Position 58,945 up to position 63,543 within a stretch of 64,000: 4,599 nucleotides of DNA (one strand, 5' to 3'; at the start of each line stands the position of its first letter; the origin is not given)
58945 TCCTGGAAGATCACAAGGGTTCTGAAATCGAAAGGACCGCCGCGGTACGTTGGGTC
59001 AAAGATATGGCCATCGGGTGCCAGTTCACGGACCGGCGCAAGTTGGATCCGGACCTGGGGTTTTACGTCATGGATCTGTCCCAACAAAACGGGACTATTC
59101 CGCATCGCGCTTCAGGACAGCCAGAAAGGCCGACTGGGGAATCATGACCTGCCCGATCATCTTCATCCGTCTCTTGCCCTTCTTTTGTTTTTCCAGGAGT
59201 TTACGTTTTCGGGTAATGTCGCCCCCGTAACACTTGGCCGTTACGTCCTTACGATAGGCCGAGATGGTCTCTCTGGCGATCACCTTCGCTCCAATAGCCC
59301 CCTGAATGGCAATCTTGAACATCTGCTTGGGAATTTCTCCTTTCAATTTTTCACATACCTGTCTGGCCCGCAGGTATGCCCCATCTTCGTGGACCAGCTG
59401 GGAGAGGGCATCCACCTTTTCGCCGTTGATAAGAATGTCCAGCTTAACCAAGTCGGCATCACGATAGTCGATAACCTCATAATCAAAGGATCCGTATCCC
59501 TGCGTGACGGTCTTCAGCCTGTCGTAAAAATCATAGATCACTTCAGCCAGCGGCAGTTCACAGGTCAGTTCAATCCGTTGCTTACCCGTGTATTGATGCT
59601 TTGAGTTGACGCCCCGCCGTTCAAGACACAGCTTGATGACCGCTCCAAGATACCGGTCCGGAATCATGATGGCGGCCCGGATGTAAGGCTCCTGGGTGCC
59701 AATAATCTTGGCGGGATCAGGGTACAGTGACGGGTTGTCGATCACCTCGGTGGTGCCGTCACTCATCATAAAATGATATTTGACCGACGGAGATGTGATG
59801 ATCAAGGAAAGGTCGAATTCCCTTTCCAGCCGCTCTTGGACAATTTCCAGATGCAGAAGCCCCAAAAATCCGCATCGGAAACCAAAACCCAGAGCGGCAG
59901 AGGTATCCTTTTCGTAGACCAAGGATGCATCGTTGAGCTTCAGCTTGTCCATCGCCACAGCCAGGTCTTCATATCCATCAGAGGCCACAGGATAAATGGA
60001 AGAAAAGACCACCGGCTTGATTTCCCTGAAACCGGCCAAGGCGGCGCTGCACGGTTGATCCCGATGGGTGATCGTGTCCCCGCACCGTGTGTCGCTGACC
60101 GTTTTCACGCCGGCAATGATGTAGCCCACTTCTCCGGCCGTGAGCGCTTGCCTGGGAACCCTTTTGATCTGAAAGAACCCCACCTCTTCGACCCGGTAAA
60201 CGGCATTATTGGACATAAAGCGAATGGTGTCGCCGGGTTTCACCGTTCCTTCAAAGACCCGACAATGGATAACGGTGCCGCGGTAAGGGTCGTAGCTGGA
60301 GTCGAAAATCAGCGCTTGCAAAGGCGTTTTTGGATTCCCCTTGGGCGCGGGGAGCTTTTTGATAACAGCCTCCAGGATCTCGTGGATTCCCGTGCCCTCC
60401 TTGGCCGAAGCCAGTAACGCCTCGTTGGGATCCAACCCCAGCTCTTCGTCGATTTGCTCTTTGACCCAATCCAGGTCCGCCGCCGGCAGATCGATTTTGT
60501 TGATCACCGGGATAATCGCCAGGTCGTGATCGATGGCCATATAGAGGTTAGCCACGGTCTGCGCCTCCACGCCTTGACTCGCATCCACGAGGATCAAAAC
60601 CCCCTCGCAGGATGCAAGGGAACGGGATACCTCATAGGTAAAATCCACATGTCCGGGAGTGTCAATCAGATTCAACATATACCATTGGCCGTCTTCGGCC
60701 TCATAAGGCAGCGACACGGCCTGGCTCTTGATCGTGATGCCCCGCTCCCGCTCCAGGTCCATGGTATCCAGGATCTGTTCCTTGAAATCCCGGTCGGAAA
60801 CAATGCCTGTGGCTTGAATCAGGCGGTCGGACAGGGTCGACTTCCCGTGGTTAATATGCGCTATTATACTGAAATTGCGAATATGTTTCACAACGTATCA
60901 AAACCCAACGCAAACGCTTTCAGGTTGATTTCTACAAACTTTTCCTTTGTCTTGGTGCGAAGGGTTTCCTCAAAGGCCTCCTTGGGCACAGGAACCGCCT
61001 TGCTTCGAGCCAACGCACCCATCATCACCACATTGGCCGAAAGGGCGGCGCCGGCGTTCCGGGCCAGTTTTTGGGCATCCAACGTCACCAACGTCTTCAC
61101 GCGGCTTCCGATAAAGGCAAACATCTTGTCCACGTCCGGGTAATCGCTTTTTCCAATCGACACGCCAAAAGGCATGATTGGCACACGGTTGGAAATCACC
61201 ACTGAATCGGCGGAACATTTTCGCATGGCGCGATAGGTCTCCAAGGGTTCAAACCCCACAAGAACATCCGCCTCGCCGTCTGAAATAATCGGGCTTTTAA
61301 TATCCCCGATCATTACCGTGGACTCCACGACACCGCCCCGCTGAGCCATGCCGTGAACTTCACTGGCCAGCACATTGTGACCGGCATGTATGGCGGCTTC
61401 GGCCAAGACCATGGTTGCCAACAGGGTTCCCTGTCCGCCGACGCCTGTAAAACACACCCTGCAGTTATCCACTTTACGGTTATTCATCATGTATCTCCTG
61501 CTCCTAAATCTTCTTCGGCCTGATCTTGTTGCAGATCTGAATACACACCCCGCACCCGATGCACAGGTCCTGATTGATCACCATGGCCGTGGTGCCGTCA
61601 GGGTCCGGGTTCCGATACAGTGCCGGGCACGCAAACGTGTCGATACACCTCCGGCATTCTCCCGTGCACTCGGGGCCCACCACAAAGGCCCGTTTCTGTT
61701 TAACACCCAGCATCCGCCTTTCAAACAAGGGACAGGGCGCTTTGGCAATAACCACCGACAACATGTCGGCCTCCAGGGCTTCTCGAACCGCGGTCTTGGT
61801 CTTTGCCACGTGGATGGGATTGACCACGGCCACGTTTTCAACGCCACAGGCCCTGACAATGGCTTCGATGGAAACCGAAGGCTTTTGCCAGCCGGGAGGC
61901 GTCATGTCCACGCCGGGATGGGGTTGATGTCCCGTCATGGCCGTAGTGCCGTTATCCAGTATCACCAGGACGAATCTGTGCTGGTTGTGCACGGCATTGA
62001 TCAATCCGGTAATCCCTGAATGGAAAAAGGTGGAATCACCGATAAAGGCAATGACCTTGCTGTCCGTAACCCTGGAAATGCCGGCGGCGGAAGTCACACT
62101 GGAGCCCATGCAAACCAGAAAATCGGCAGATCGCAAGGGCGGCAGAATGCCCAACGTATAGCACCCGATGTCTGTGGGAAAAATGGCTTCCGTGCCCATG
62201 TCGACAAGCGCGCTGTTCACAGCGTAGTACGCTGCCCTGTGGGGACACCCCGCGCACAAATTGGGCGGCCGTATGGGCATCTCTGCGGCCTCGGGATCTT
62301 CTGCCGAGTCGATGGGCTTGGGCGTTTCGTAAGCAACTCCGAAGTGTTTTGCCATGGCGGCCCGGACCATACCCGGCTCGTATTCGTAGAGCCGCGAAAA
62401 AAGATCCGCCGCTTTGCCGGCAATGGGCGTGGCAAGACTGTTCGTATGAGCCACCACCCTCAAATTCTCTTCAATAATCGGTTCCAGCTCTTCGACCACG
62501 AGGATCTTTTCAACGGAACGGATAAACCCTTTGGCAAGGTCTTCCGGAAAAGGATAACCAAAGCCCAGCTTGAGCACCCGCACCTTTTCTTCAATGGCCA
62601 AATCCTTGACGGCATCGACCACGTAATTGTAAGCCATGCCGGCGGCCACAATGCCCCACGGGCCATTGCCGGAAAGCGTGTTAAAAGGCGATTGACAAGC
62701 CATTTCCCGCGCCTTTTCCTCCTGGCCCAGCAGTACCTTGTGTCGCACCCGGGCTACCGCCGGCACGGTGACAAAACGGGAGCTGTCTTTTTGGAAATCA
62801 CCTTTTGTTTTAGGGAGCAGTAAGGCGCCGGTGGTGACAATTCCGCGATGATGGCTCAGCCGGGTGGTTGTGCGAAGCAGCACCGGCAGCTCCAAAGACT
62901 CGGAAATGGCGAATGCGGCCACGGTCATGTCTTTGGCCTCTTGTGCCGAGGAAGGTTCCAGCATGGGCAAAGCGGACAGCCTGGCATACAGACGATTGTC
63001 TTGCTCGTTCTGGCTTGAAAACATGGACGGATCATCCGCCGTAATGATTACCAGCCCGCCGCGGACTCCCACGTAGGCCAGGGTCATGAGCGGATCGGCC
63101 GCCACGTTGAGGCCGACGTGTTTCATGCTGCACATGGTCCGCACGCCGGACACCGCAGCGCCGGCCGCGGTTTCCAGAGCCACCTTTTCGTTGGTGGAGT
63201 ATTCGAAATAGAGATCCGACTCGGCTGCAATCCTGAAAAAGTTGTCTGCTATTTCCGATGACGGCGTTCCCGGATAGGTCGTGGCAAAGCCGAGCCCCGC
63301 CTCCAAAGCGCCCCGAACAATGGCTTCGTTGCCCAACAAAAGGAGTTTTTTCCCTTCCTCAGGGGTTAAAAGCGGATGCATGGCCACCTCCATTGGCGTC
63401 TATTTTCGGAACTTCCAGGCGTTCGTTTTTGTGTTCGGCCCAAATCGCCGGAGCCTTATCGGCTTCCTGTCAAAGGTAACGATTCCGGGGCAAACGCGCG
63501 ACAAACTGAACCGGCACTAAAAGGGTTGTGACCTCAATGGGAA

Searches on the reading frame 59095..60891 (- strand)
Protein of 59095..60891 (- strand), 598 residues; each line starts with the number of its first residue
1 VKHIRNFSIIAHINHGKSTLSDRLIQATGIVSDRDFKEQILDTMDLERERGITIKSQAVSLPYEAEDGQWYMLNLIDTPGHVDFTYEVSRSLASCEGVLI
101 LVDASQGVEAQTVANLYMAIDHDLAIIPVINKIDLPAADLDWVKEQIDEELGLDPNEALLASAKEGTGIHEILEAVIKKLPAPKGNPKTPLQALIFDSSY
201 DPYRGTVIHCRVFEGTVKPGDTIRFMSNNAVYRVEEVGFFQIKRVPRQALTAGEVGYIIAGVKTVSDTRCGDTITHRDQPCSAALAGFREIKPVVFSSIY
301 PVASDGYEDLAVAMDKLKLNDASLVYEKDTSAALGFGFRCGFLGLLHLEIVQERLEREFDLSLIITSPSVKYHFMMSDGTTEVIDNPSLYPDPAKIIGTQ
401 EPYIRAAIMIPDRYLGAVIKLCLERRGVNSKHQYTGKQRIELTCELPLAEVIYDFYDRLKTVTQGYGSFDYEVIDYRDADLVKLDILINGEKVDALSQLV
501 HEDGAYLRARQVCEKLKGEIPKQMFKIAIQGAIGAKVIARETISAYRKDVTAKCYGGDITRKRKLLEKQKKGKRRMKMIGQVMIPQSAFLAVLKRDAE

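Call 48: search_protein_families(library=pfam, proteins=[window:59095-60891:-], max_evalue=0.00001)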
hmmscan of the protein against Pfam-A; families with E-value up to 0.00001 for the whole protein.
window:59095-60891:- (598 aa): 5 families
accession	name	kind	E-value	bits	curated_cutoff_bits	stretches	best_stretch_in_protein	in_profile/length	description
PF00009.33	GTP_EFTU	-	4.2e-54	183.4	26.5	1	2-181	1-187/188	Elongation factor Tu GTP binding domain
PF06421.17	LepA_C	-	1e-48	164.3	29.7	1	488-594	1-107/107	GTP-binding protein LepA C-terminus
PF00679.30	EFG_C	-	5.6e-20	71.6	27.9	1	400-485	3-87/89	Elongation factor G C-terminus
PF03144.31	GTP_EFTU_D2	-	8.7e-13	48.9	30.3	1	205-275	1-73/73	Elongation factor Tu domain 2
PF01926.29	MMR_HSR1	-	3.8e-06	27.4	21.9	1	9-132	4-113/113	50S ribosome-binding GTPase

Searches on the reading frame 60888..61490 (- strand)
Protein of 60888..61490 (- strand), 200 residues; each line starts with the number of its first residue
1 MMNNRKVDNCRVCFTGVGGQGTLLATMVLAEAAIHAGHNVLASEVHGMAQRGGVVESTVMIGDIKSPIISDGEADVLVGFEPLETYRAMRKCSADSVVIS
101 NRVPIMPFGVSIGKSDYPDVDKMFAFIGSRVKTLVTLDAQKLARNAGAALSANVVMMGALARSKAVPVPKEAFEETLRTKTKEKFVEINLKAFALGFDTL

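Call 48: search_protein_families(library=pfam, proteins=[window:60888-61490:-], max_evalue=0.00001)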
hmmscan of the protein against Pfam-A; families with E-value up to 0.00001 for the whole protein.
window:60888-61490:- (200 aa): 1 family
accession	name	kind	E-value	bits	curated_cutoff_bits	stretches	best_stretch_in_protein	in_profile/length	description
PF01558.24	POR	-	7.3e-38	130.9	27.4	1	18-198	1-173/173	Pyruvate ferredoxin/flavodoxin oxidoreductase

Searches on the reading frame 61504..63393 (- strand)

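Call 48: search_protein_families(library=pfam, proteins=[window:61504-63393:-], max_evalue=0.00001)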
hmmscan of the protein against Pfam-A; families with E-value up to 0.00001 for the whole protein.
window:61504-63393:- (629 aa): 2 families
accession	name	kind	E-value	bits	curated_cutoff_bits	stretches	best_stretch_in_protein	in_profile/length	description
PF02775.26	TPP_enzyme_C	-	1.5e-23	83.7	21.9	1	408-548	1-149/151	Thiamine pyrophosphate enzyme, C-terminal TPP binding domain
PF01855.24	POR_N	-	3.9e-16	59.9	27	1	28-187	2-166/231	Pyruvate flavodoxin/ferredoxin oxidoreductase, thiamine diP-bdg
